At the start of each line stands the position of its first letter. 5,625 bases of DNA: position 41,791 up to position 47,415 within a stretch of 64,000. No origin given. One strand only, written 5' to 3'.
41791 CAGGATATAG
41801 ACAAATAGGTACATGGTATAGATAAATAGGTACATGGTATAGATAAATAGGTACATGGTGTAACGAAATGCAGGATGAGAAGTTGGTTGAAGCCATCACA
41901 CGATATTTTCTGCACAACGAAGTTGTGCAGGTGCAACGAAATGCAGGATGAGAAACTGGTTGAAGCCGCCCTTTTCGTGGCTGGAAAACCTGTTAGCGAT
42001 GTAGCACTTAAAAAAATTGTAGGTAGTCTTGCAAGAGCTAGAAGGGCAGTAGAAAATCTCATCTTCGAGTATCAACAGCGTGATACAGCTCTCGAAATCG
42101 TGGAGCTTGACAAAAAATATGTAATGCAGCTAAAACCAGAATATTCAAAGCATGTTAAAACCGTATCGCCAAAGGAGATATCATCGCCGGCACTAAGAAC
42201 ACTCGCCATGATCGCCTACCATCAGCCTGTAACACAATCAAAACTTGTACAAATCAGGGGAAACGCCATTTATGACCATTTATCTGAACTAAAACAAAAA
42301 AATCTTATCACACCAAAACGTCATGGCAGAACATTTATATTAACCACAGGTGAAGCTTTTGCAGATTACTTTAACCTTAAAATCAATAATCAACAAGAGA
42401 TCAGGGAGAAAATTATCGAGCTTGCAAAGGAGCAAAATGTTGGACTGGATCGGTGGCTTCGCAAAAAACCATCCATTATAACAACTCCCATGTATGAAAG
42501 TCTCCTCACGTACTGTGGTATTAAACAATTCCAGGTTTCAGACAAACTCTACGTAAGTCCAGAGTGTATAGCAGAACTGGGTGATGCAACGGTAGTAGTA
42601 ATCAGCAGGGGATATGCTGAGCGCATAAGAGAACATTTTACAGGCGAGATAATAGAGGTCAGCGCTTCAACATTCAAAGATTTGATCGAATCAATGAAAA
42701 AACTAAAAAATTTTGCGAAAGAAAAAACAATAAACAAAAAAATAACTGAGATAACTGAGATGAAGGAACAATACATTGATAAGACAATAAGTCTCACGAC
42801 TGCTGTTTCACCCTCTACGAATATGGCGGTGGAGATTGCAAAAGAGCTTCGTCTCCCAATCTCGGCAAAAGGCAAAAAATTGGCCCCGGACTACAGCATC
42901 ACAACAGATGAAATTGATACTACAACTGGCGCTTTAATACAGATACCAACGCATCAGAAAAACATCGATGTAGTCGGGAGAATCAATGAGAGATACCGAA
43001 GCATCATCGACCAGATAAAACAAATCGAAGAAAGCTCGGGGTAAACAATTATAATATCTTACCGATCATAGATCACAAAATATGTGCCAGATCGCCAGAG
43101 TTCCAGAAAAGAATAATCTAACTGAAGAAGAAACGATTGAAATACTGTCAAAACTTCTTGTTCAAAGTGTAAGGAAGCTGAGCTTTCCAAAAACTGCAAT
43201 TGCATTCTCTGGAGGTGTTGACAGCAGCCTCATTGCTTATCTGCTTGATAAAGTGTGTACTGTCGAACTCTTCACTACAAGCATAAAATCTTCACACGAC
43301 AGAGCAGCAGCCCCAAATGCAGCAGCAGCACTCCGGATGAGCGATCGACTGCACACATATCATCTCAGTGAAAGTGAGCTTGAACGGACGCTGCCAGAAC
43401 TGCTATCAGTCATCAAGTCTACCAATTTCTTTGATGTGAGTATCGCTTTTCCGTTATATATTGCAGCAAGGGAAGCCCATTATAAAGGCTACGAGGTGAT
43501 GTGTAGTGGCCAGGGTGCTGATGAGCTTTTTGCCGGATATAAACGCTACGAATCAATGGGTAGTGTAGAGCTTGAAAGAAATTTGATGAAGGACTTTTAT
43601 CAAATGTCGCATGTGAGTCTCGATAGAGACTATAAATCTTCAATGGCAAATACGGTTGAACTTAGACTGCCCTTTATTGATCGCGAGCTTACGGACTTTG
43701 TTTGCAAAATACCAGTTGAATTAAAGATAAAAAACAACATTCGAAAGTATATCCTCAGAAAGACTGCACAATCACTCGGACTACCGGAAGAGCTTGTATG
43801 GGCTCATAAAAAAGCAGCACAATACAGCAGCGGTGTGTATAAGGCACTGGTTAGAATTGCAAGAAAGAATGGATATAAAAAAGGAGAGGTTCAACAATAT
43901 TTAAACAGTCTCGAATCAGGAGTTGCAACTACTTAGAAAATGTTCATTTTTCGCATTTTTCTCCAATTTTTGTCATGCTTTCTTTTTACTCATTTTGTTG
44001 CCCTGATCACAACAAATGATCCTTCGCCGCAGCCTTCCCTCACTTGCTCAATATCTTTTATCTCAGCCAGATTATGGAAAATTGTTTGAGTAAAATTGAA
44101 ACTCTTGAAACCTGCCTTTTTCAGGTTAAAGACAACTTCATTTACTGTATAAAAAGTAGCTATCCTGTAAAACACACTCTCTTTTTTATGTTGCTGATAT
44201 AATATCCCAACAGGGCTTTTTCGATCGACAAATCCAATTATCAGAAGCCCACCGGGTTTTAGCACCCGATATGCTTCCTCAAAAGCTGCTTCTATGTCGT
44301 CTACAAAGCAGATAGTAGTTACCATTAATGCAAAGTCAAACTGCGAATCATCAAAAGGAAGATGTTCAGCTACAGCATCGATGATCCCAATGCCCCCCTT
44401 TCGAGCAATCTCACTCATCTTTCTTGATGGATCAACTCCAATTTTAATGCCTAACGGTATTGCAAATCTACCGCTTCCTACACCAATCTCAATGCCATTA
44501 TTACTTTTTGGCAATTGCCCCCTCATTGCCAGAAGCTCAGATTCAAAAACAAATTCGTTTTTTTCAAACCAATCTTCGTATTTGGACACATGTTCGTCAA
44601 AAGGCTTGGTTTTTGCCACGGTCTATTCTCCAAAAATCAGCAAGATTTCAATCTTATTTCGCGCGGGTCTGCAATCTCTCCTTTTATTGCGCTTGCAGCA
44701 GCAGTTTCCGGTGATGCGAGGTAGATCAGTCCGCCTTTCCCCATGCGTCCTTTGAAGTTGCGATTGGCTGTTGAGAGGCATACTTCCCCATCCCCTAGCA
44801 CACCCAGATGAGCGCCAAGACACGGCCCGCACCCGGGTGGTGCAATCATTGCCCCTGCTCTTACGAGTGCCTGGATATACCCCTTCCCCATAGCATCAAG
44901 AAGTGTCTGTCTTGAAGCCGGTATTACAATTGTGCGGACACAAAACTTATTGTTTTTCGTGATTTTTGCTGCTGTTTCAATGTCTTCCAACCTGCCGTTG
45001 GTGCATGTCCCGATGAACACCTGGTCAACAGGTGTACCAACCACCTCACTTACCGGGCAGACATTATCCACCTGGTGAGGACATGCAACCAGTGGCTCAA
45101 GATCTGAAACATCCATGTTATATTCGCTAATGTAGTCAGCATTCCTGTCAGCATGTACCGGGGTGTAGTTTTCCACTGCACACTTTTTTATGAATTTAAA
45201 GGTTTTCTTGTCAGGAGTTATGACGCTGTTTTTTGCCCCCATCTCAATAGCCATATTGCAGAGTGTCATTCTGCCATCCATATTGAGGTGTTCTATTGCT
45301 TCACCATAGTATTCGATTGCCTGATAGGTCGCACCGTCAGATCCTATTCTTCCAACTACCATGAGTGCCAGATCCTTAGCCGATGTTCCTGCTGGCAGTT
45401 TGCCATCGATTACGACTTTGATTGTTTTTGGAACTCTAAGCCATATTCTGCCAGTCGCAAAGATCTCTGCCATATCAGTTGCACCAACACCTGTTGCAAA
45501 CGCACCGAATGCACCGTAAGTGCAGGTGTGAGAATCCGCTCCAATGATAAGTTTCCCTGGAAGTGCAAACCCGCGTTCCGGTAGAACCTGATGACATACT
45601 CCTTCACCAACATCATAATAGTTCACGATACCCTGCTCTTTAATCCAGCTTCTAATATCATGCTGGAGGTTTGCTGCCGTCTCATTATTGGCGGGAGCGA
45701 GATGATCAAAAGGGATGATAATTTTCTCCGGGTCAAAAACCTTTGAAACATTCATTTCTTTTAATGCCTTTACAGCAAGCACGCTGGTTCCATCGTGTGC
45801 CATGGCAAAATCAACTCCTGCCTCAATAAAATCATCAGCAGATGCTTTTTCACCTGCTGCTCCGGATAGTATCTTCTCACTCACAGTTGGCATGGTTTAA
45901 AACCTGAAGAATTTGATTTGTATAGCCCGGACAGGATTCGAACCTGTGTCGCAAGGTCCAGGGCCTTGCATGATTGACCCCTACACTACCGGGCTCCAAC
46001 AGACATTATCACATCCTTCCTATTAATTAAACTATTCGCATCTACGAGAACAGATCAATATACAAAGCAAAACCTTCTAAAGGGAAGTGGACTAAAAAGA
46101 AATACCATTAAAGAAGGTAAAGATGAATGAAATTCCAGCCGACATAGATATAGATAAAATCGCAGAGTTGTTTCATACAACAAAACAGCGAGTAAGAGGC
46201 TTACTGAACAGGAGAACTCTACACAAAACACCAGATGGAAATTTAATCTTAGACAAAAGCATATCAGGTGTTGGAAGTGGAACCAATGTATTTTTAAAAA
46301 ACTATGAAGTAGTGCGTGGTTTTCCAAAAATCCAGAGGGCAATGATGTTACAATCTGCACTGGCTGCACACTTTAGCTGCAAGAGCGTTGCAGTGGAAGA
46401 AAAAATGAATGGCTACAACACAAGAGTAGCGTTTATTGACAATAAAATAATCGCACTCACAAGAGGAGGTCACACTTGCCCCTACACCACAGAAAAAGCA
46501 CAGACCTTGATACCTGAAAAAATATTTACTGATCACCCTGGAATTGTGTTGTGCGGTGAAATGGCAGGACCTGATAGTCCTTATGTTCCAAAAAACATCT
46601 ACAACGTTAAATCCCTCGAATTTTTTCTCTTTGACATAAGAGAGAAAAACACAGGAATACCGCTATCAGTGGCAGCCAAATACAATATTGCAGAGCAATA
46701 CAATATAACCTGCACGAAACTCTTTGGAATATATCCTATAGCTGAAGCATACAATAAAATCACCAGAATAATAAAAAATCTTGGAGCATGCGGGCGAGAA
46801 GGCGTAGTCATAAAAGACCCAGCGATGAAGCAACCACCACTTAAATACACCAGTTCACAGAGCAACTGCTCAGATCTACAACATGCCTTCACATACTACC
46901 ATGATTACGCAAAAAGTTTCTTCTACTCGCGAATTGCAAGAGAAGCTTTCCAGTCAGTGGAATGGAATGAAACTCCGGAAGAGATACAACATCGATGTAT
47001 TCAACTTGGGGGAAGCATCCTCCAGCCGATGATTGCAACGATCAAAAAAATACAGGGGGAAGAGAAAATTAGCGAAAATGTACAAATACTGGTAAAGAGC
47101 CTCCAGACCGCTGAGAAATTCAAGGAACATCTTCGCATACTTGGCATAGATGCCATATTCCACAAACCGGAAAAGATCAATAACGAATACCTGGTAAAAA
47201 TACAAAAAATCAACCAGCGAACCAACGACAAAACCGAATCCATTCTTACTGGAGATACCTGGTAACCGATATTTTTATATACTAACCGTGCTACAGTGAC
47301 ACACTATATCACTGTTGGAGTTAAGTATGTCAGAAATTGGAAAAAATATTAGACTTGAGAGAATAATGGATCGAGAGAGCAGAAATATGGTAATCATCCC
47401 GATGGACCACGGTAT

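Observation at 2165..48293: Recurring phenomenon: hairpin-bearing insertions that land on gene junctions and are flanked by long, variable (23-95 bp) direct duplications preserving both genes' signals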

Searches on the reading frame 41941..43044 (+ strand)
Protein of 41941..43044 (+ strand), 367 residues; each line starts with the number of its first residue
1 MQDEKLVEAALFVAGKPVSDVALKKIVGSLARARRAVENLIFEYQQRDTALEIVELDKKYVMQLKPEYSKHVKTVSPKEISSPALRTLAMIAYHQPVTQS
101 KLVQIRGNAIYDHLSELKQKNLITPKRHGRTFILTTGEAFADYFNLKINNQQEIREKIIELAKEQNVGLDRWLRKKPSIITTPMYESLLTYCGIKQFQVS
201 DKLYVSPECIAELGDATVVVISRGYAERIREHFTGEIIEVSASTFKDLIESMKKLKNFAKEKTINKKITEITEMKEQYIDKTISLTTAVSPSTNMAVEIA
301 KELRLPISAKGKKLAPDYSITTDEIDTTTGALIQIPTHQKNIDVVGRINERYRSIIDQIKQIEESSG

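Call 16: search_protein_families(library=pfam, proteins=[window:41941-43044:+])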
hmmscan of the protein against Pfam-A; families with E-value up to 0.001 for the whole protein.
window:41941-43044:+ (367 aa): 1 family
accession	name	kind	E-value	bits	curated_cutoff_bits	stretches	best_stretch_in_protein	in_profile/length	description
PF04079.22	SMC_ScpB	-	6.5e-39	133.5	27.4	1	6-147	2-152/160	Segregation and condensation complex subunit ScpB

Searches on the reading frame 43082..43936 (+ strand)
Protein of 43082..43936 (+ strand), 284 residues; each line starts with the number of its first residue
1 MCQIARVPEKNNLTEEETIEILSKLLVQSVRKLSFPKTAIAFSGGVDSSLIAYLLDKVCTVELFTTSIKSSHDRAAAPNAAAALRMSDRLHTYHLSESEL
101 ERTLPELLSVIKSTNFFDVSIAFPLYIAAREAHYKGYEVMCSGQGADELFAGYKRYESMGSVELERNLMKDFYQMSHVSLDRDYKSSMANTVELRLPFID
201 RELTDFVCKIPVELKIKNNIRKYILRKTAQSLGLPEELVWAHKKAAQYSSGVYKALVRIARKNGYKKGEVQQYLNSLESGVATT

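Call 16: search_protein_families(library=pfam, proteins=[window:43082-43936:+])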
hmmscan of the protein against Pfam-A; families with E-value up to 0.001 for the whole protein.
window:43082-43936:+ (284 aa): 3 families
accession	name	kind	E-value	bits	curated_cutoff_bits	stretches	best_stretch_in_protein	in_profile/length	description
PF00733.27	Asn_synthase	-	5.6e-46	158.2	21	2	24-158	4-140/354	Asparagine synthase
PF24167.1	DUF7411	-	2.9e-08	34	28.7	1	38-89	3-54/194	Family of unknown function (DUF7411)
PF02540.23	NAD_synthase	-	0.00023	20.8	21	1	20-76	3-64/242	NAD synthase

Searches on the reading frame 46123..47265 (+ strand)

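Call 16: search_protein_families(library=pfam, proteins=[window:46123-47265:+])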
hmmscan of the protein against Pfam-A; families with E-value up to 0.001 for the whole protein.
window:46123-47265:+ (380 aa): 2 families
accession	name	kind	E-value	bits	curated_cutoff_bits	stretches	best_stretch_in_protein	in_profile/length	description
PF18330.7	Lig_C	-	2.7e-41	140.9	25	1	254-377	1-124/125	Ligase Pab1020 C-terminal region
PF09414.15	RNA_ligase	-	3.5e-26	92.8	27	1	88-243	2-171/171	RNA ligase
